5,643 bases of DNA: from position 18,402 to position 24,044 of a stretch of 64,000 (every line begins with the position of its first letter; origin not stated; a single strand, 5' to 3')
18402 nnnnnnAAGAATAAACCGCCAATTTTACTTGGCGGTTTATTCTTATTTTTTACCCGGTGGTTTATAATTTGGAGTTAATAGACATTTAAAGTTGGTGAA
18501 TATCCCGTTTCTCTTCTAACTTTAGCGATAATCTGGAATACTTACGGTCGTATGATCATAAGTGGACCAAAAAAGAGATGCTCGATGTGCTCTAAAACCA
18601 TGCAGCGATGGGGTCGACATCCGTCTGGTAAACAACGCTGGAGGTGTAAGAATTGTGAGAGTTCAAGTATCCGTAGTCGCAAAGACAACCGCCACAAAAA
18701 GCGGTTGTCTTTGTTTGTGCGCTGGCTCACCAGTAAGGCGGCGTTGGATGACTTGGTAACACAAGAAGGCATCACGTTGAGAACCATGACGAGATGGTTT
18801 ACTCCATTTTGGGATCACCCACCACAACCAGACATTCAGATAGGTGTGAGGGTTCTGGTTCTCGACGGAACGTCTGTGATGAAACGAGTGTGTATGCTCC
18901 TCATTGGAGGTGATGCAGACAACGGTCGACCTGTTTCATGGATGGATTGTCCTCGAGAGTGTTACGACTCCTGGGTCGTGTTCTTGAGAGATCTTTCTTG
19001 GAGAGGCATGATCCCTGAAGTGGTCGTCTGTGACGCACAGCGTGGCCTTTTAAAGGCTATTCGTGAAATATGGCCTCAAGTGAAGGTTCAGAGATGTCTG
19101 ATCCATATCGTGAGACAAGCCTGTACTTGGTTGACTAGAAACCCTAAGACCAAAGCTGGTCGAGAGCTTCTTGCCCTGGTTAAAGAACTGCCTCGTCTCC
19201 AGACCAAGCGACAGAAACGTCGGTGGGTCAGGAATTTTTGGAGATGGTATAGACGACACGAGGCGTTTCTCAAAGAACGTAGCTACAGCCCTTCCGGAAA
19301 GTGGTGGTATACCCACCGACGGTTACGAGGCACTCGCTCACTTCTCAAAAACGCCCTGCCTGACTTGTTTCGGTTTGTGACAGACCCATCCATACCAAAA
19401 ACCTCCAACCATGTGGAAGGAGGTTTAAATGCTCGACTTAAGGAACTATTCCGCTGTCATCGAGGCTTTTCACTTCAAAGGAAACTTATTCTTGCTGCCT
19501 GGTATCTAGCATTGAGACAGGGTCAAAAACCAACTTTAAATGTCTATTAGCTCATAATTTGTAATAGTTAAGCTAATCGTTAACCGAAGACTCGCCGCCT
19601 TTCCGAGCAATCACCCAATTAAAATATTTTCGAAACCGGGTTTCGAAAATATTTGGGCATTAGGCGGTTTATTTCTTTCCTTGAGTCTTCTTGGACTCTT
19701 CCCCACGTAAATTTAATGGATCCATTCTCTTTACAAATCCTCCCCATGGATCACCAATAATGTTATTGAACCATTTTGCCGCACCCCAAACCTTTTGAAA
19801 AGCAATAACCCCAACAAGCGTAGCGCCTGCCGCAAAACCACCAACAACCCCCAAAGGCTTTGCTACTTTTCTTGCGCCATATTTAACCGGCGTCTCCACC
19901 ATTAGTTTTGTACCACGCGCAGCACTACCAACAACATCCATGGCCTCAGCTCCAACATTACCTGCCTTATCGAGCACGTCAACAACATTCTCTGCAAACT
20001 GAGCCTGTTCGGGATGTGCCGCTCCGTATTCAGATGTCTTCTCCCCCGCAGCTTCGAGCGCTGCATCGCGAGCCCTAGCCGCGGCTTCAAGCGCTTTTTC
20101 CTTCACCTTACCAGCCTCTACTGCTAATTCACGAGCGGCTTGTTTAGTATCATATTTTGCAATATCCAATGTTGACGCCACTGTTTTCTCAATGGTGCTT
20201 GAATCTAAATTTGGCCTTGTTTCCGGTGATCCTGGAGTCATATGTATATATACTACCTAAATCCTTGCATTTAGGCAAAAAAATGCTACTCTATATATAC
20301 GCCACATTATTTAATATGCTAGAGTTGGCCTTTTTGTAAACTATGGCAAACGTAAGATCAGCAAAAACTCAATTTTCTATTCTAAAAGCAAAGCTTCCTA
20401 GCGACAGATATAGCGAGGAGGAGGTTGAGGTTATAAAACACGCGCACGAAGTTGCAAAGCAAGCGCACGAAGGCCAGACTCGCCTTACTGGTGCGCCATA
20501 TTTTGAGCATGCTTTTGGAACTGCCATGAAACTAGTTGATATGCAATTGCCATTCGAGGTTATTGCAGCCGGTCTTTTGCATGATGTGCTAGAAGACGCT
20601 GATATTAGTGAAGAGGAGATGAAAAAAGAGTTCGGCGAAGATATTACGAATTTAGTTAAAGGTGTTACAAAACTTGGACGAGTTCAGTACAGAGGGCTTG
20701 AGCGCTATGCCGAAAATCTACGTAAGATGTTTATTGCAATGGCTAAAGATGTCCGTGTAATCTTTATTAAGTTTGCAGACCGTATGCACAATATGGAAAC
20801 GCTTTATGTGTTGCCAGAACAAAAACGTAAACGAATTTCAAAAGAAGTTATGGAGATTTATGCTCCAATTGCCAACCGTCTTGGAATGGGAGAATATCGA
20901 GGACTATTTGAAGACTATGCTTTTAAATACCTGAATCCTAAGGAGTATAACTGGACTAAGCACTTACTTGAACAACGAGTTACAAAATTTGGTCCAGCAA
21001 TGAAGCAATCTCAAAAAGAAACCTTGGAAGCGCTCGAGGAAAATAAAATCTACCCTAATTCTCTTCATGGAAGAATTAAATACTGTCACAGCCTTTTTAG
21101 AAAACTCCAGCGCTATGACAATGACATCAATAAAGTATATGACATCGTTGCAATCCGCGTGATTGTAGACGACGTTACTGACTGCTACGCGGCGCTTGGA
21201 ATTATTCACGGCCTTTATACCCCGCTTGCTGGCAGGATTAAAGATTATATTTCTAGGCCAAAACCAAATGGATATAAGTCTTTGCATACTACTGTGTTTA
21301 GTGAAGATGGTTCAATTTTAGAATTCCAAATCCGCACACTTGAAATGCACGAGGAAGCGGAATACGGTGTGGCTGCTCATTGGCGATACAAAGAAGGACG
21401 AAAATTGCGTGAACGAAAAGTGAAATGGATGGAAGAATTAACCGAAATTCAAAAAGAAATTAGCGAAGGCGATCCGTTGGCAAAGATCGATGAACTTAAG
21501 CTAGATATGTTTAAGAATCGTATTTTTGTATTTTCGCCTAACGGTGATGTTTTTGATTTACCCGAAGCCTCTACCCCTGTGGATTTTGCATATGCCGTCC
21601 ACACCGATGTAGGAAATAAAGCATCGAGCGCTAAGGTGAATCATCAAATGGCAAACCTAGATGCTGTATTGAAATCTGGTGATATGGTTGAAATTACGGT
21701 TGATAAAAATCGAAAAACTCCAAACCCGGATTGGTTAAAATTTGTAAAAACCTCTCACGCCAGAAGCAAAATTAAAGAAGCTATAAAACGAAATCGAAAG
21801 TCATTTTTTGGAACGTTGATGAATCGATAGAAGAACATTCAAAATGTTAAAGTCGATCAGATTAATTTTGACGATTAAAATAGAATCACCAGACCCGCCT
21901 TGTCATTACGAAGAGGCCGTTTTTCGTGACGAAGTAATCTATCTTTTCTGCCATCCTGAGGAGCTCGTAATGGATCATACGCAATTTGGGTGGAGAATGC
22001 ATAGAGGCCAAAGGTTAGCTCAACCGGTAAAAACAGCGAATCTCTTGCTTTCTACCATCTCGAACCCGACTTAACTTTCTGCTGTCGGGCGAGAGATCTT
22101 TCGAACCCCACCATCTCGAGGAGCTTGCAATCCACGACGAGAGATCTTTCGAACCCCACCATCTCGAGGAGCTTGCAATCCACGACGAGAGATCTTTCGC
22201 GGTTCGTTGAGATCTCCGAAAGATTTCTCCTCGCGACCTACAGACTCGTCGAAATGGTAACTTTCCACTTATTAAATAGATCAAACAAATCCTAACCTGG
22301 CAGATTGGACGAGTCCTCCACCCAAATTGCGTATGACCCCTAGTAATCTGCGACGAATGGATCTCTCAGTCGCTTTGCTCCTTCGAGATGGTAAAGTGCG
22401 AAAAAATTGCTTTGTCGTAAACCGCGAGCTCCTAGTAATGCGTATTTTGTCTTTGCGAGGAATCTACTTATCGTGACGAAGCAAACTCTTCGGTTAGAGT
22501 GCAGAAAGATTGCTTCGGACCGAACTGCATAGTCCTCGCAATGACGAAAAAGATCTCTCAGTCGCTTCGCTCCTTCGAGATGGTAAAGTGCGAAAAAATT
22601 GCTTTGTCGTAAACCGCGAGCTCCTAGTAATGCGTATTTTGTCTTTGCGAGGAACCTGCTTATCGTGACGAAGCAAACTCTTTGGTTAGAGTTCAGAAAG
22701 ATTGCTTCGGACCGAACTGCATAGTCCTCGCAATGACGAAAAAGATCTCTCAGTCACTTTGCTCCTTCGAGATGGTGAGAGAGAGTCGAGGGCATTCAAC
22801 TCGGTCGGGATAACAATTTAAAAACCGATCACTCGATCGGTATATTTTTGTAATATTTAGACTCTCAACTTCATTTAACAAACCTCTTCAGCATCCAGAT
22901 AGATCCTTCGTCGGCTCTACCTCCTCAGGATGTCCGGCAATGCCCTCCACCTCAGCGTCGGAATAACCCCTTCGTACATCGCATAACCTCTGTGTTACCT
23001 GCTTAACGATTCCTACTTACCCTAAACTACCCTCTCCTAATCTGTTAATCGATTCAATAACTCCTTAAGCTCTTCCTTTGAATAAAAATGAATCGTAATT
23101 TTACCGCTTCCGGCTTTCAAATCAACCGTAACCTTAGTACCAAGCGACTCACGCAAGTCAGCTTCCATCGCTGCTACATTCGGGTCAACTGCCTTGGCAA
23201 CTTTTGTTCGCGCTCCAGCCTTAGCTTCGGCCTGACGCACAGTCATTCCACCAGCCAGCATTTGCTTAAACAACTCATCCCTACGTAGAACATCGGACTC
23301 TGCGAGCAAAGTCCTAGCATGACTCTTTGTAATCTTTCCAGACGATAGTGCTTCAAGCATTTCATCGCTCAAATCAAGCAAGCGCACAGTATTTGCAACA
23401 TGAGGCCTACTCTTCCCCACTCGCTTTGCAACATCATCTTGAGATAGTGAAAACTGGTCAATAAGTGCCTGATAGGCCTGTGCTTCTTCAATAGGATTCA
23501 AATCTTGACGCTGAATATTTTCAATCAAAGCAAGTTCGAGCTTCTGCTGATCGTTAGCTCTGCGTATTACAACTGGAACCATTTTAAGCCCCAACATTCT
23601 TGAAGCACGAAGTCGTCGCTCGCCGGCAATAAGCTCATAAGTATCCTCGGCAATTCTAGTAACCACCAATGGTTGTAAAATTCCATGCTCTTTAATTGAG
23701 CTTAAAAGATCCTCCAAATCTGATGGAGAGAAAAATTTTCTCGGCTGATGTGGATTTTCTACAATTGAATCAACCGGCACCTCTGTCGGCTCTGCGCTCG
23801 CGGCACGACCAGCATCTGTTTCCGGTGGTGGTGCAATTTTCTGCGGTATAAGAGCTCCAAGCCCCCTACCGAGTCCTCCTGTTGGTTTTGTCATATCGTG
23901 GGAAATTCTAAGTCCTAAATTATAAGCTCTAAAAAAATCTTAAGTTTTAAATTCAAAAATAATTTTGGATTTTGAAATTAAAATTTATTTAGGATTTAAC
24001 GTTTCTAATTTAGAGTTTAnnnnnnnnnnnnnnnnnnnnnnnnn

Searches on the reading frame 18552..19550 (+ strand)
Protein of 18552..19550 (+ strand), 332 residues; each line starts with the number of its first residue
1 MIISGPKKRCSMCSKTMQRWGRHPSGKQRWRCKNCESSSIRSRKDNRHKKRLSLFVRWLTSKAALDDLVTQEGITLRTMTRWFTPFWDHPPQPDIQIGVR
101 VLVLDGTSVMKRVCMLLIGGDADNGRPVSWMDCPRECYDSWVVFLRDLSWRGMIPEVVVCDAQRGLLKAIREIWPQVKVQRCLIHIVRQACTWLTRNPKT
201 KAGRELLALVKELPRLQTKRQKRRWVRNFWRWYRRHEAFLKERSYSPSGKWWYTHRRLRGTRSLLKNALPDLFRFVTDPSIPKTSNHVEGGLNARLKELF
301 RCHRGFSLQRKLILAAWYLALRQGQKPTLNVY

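Call 58: search_protein_families(library=pfam, proteins=[window:18552-19550:+], max_evalue=0.001)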
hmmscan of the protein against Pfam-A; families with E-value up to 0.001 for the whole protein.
window:18552-19550:+ (332 aa): 3 families
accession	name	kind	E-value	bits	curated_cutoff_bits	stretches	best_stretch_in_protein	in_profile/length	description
PF00872.24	Transposase_mut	-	5.9e-15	55.5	21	1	101-240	170-311/379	Transposase, Mutator family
PF10551.15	MULE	-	9.8e-06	26.4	27.6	1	138-188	42-98/99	MULE transposase domain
PF03050.20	DDE_Tnp_IS66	-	0.00066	19.6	23.1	0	158-289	130-260/284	Transposase IS66 family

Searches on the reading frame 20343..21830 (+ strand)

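Call 58: search_protein_families(library=pfam, proteins=[window:20343-21830:+], max_evalue=0.001)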
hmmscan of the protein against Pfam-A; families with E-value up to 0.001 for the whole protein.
window:20343-21830:+ (495 aa): 4 families
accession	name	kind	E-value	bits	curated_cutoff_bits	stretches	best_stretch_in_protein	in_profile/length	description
PF13328.12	HD_4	-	2e-43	148.3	27.2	1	34-182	1-155/156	HD domain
PF04607.23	RelA_SpoT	-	5.8e-39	133.3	27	1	243-353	1-112/113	Region found in RelA / SpoT proteins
PF02824.27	TGS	-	6.9e-19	68.1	22.2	1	394-451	1-58/60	TGS domain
PF01966.28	HD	-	6.2e-08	33.4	22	1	53-151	1-116/116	HD domain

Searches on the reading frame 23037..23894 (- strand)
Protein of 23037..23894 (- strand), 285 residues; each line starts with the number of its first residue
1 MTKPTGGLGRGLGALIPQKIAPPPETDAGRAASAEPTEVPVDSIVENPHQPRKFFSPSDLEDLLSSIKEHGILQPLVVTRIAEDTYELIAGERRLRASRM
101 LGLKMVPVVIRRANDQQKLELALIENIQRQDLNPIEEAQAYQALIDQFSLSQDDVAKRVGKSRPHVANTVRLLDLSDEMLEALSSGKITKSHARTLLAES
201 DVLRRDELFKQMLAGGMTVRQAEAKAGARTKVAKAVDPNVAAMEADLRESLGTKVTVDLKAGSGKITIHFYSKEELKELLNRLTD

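Call 58: search_protein_families(library=pfam, proteins=[window:23037-23894:-], max_evalue=0.001)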
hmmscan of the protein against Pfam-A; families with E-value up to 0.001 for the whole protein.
window:23037-23894:- (285 aa): 3 families
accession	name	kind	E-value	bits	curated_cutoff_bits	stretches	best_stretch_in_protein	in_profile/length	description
PF17762.8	HTH_ParB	-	4.7e-33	113.8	22.6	1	130-226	1-97/102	ParB HTH domain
PF02195.25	ParB_N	-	5.7e-32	110.1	26.3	1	37-128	4-95/95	ParB N-terminal domain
PF23552.2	ParB_C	-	1.7e-11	43.8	23.8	1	237-283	2-49/50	ParB dimerisation domain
